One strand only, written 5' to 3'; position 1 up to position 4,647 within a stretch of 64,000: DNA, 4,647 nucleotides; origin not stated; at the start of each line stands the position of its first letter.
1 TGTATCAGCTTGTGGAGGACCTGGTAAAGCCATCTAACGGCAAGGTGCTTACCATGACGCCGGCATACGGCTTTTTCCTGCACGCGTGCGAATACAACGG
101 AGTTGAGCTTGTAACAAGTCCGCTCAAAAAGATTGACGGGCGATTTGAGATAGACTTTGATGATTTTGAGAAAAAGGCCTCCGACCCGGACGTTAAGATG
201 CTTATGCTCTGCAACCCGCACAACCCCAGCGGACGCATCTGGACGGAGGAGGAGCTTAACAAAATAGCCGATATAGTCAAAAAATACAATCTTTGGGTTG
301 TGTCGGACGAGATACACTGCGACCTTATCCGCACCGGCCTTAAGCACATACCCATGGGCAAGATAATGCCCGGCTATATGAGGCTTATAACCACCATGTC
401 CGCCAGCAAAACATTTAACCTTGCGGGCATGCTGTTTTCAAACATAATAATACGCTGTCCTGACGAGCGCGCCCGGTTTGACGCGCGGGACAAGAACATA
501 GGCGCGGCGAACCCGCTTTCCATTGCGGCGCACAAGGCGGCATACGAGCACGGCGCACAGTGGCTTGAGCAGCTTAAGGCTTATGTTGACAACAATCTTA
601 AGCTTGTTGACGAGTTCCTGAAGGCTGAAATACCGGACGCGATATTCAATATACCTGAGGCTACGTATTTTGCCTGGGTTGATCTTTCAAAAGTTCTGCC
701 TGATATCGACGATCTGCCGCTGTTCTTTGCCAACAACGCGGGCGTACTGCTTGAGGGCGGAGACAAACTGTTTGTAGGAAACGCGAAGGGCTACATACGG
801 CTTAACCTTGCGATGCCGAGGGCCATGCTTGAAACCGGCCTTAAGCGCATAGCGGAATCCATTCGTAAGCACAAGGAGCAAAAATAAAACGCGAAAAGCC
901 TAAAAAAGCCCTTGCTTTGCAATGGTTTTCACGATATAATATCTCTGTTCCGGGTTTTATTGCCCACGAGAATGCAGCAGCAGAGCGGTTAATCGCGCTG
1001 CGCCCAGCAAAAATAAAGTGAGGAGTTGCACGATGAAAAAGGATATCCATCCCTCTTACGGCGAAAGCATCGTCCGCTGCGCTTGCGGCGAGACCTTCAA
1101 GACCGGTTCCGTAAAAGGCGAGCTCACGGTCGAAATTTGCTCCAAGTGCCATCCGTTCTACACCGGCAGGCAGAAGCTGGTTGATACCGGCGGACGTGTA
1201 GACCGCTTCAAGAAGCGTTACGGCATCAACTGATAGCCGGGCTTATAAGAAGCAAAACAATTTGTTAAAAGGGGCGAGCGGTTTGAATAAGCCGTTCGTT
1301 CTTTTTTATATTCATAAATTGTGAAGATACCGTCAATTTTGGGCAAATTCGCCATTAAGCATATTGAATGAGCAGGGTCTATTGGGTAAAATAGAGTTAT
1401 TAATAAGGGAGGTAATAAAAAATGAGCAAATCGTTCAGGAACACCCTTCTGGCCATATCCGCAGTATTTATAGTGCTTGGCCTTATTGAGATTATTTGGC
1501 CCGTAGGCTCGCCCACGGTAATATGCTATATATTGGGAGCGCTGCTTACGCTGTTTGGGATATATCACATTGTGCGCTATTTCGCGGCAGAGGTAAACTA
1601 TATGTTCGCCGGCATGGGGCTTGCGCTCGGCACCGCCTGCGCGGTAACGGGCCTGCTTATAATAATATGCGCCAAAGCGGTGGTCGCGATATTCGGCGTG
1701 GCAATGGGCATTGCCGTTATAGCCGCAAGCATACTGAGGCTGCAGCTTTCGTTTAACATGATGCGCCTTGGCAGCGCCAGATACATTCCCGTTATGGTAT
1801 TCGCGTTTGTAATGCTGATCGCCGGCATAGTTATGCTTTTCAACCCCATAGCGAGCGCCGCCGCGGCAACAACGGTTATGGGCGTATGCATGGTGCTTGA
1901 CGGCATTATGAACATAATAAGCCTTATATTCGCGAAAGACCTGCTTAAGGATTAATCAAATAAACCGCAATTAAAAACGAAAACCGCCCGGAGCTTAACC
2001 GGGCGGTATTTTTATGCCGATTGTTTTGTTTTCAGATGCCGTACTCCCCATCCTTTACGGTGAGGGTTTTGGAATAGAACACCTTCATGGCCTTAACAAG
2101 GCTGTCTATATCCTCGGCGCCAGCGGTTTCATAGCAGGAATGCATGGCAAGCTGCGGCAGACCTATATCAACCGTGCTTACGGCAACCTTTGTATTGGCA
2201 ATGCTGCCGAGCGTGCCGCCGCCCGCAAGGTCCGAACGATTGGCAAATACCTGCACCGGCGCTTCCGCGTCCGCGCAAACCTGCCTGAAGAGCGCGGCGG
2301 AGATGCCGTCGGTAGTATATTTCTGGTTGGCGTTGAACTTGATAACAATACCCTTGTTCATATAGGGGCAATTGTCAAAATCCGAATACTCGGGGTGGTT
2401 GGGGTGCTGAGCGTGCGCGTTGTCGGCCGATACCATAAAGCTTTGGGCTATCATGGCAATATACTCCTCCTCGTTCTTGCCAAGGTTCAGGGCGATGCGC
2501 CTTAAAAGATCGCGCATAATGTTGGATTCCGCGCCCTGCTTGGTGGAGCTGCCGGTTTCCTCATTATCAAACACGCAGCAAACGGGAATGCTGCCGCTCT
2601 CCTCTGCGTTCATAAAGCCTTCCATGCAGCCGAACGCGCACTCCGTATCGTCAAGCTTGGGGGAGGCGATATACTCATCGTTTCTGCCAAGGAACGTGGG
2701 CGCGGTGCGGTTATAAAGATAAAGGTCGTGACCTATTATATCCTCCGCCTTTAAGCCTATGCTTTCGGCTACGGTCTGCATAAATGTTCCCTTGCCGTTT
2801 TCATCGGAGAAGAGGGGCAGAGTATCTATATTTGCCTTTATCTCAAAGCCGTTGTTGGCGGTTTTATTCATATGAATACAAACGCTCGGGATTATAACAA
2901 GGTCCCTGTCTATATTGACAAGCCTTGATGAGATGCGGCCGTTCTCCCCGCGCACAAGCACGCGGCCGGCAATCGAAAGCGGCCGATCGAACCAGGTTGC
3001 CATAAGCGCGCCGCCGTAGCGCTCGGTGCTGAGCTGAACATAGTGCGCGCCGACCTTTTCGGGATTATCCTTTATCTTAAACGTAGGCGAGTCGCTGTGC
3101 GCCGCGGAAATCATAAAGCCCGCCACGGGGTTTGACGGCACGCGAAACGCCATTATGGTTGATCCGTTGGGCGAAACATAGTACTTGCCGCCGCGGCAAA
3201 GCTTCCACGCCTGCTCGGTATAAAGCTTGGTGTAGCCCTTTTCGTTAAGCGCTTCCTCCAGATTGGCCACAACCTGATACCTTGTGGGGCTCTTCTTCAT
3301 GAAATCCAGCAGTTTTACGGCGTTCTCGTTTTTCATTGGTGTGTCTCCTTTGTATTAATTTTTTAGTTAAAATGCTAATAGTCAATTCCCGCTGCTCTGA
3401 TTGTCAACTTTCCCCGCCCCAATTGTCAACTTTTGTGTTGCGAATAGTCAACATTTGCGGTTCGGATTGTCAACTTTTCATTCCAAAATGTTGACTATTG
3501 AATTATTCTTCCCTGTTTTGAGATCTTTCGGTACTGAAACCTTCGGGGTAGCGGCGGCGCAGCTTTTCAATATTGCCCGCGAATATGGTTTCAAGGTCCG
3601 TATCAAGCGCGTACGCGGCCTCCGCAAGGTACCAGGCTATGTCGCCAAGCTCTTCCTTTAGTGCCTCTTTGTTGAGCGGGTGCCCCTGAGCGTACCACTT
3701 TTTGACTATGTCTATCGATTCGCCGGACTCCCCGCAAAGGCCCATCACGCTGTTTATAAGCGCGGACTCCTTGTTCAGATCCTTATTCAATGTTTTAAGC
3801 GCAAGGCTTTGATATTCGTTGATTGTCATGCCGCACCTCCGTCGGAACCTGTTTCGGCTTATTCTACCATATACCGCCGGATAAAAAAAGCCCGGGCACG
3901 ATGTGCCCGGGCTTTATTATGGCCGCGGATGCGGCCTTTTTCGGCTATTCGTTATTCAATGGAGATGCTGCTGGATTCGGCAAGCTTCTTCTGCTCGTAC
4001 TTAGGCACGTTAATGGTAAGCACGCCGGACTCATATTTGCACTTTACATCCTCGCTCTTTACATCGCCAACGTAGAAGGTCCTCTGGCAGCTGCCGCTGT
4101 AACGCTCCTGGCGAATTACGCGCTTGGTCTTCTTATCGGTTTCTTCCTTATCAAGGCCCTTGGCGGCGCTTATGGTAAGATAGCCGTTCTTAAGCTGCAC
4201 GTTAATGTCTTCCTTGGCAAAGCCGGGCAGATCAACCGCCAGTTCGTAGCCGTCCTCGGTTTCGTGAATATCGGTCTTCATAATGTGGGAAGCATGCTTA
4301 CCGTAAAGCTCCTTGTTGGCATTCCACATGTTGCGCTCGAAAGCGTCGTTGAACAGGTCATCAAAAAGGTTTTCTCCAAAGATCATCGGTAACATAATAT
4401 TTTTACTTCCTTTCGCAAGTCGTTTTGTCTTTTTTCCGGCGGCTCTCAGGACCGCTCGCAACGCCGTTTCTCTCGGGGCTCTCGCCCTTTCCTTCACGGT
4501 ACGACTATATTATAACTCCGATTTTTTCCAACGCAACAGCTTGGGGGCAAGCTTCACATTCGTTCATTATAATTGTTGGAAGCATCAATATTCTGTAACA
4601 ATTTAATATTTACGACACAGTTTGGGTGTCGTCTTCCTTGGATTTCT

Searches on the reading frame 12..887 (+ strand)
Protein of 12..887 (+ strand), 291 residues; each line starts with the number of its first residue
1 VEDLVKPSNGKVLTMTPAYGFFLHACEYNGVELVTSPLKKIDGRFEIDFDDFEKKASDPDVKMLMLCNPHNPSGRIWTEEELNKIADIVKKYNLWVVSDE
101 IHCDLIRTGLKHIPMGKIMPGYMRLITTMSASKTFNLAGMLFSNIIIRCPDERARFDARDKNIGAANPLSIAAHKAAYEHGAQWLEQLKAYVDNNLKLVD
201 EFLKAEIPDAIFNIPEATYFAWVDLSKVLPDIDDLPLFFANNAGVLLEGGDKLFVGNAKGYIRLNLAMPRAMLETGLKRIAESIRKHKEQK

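Call 9: search_protein_families(library=pfam, proteins=[window:12-887:+], max_evalue=0.1)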
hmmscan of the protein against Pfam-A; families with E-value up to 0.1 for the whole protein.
window:12-887:+ (291 aa): 4 families
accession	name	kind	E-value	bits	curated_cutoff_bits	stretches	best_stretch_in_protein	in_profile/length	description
PF00155.27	Aminotran_1_2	-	6.6e-32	111.5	19.7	1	11-280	93-361/361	Aminotransferase class I and II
PF12897.13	Asp_aminotransf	-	0.0042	16.4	27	1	8-87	123-200/421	Aspartate amino-transferase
PF03460.22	NIR_SIR_ferr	-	0.0094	16.1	24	1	70-93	15-37/69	Nitrite/Sulfite reductase ferredoxin-like half domain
PF01212.27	Beta_elim_lyase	-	0.01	15.6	27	1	46-99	108-168/288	Beta-eliminating lyase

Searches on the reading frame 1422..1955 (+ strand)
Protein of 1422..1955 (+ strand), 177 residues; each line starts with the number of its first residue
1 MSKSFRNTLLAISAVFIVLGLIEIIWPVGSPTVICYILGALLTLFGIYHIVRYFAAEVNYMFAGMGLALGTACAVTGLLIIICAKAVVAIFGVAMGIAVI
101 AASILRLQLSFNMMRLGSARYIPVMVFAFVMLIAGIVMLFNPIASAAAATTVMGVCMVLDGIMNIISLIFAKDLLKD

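Call 9: search_protein_families(library=pfam, proteins=[window:1422-1955:+], max_evalue=0.1)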
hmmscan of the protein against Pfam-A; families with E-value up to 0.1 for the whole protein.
window:1422-1955:+ (177 aa): 3 families
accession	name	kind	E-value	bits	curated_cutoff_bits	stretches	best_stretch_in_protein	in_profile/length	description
PF03729.18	DUF308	-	5.4e-16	59.1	25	3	12-81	2-72/73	Short repeat of unknown function (DUF308)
PF13988.11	DUF4225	-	0.053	13.4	25.9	0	126-166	47-87/165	Protein of unknown function (DUF4225)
PF11628.13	TCR_zetazeta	-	0.081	13.1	25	0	34-47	4-17/31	T-cell surface glycoprotein CD3 zeta chain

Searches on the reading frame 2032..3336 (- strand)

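Call 8: search_protein_families(library=pfam, proteins=[window:2032-3336:-])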
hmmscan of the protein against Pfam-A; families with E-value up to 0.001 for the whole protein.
window:2032-3336:- (434 aa): 2 families
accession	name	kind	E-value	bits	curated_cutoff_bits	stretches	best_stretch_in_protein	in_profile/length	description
PF02127.20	Peptidase_M18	-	3.9e-115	385.5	24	1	12-421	1-432/432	Aminopeptidase I zinc metalloprotease (M18)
PF05343.19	Peptidase_M42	-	5e-05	22.9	23.2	1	300-415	184-291/292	M42 glutamyl aminopeptidase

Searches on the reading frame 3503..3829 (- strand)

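Call 8: search_protein_families(library=pfam, proteins=[window:3503-3829:-])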
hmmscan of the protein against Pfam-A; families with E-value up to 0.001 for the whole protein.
window:3503-3829:- (108 aa): 1 family
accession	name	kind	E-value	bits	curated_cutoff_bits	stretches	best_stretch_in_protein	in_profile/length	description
PF03819.22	MazG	-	7.7e-09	36.1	22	1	30-98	9-74/74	MazG nucleotide pyrophosphohydrolase domain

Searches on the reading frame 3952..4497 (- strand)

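Call 8: search_protein_families(library=pfam, proteins=[window:3952-4497:-])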
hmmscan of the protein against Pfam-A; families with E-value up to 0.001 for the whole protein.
window:3952-4497:- (181 aa): 2 families
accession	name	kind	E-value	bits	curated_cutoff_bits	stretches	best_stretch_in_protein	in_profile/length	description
PF00011.27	HSP20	-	5.7e-20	71.8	20.8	1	76-180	1-101/102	Hsp20/alpha crystallin family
PF17886.7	ArsA_HSP20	-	7.1e-05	22.7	22.5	1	81-112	1-32/63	HSP20-like domain found in ArsA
